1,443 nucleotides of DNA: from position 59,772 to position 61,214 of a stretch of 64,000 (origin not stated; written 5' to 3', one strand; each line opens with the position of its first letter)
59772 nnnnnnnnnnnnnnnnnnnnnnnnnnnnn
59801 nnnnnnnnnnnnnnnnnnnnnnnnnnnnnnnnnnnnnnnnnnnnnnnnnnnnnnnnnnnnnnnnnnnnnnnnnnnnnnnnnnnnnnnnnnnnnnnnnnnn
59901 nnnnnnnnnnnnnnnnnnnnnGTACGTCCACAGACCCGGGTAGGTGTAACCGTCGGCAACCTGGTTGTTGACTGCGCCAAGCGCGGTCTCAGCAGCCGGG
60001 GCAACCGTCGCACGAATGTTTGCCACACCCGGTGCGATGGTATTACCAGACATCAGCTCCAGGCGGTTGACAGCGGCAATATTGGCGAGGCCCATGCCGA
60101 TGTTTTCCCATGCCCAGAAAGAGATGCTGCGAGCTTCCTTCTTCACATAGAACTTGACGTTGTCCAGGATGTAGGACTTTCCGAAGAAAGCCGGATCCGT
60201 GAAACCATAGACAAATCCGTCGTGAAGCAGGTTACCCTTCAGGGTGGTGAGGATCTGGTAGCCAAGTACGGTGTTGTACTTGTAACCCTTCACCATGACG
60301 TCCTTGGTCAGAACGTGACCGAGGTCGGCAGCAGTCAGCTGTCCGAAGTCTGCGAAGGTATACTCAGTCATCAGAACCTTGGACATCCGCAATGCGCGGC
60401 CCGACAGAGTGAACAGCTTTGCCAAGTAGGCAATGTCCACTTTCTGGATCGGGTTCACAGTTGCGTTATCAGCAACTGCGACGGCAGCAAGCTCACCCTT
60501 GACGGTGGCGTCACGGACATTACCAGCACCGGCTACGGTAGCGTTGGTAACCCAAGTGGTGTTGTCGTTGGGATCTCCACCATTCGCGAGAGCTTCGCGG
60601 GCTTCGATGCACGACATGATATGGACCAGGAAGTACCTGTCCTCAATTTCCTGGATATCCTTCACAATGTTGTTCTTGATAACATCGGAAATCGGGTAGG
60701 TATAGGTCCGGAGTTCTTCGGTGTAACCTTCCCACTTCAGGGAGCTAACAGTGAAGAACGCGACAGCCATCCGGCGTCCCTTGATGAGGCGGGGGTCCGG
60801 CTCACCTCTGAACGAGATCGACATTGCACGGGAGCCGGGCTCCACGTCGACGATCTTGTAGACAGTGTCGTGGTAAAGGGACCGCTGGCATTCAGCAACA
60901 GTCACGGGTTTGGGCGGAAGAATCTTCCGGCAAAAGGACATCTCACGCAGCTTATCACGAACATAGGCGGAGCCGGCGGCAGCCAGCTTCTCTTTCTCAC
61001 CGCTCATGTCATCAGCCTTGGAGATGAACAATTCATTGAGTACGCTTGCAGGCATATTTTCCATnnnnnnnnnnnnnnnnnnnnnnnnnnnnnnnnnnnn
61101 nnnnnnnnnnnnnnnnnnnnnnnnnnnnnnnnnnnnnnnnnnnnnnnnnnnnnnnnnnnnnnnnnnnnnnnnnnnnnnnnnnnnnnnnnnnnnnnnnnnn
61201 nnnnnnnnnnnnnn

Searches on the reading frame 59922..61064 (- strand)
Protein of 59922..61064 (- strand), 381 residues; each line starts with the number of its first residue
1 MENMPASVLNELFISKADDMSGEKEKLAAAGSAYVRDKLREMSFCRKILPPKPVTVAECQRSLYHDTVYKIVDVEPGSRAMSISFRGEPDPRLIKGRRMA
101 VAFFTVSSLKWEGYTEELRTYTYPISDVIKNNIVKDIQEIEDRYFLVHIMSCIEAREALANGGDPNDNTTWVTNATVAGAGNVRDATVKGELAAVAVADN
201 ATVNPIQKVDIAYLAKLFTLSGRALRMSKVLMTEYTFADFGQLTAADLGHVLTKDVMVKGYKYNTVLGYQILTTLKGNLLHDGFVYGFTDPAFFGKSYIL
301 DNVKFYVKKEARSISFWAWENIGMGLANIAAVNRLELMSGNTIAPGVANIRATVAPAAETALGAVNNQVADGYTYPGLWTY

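Call 80: search_dna_similar(query=window:59922-61064:-, collection=phages, mode=protein, max_rows=12)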
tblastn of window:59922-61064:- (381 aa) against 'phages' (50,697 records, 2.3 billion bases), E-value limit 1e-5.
Records with a match: 4; places in all: 4; records where one place covers at least 80% of the query: 4.
Best place of each record, by identity: <60% 4.
By first word of the organism name: Vibrio 3; Salmonella 1.
By host as written in the record: - 3; Salmonella enterica subsp. enterica serovar Typhimurium ATCC 14028 1.
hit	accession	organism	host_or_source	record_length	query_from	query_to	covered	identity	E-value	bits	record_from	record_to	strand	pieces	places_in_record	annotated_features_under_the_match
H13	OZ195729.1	Vibrio phage D69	Seawater and oysters mix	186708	2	331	87%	27.2%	1e-21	102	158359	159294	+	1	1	hypothetical protein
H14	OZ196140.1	Vibrio phage D181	Seawater and oysters mix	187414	2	331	87%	27.2%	1e-21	102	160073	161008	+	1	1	hypothetical protein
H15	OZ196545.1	Vibrio phage D148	Seawater and oysters mix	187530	2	331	87%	27.2%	1e-21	102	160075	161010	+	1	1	hypothetical protein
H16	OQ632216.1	Salmonella phage Arash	Salmonella enterica subsp. enterica ...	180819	1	328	86%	26.6%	7e-23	106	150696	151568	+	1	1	major capsid protein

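Call 81: get_annotated_region(hit=H16, flank=20000)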
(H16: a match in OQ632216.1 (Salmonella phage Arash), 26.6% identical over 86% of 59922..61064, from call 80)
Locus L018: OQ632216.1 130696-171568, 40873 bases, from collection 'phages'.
description: Salmonella phage Arash, complete genome.
organism: Salmonella phage Arash (NCBI taxid 3038319)
taxonomy: Viruses; Duplodnaviria; Heunggongvirae; Uroviricota; Caudoviricetes
host: Salmonella enterica subsp. enterica serovar Typhimurium ATCC 14028; source: hospital sewage UZ Leuven; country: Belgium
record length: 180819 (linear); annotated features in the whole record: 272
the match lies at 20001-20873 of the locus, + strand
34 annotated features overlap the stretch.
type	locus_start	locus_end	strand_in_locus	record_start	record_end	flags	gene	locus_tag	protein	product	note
CDS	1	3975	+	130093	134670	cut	-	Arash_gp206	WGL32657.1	DNA-directed RNA polymerase subunit beta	-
CDS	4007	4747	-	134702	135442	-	-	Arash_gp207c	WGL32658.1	hypothetical protein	-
CDS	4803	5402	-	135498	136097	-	-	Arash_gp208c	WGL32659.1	hypothetical protein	-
CDS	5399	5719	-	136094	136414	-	-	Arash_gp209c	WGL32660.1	hypothetical protein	-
CDS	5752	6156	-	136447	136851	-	-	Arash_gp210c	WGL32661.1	structural protein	-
CDS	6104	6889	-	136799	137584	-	-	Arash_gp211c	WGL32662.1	hypothetical protein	-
CDS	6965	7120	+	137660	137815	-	-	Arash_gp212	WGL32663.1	hypothetical protein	-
CDS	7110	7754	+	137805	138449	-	-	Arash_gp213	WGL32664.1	structural protein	-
CDS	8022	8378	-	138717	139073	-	-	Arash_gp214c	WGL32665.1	hypothetical protein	-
CDS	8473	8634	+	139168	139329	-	-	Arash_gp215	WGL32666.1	hypothetical protein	-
CDS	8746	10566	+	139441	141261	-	-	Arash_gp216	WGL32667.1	DNA-directed RNA polymerase subunit beta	-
CDS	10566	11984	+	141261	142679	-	-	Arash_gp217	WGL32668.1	DNA helicase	-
CDS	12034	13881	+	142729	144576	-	-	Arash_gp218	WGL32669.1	structural protein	-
CDS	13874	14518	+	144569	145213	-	-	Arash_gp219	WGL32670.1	hypothetical protein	-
CDS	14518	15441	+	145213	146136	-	-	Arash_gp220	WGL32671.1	structural protein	-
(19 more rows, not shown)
